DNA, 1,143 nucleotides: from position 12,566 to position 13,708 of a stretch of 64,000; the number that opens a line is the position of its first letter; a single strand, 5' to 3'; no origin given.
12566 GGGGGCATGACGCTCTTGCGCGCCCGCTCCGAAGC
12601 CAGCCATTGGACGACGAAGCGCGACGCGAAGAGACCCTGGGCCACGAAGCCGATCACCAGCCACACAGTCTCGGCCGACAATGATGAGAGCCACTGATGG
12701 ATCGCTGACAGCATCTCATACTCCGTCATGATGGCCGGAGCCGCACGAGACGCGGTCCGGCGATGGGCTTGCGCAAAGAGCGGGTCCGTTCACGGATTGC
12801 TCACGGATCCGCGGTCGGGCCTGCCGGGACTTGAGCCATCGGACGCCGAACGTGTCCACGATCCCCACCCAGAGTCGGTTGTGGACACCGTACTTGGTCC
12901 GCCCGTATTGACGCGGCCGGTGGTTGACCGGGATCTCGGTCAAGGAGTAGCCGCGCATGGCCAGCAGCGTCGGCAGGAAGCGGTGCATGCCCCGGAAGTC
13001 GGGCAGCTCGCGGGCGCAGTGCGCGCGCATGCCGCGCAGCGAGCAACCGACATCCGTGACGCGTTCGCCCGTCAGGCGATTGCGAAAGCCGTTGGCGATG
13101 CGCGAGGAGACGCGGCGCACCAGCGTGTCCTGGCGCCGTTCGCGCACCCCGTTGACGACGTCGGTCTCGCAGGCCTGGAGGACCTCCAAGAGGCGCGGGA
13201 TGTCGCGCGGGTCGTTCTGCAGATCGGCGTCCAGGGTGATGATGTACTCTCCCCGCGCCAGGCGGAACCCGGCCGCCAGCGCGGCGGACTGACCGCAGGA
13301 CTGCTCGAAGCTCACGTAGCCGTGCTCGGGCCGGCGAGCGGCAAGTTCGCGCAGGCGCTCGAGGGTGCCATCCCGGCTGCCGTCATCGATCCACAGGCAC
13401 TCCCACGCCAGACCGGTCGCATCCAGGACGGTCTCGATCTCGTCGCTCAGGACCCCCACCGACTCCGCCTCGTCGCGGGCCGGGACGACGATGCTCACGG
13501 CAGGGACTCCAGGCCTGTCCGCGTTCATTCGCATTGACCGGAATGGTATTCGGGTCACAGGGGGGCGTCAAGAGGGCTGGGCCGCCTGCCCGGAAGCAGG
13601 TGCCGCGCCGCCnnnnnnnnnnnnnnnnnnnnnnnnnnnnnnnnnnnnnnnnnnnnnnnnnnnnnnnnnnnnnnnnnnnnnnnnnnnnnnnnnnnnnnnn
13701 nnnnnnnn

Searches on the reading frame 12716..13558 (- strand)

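Call 61: search_protein_families(library=pfam, proteins=[window:12716-13558:-], max_evalue=0.00001)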
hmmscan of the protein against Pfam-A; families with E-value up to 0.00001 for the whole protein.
window:12716-13558:- (280 aa): 1 family
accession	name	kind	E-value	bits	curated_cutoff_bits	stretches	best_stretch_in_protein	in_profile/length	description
PF00535.33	Glycos_transf_2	-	2e-26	93.4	23.3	1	22-179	1-161/168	Glycosyl transferase family 2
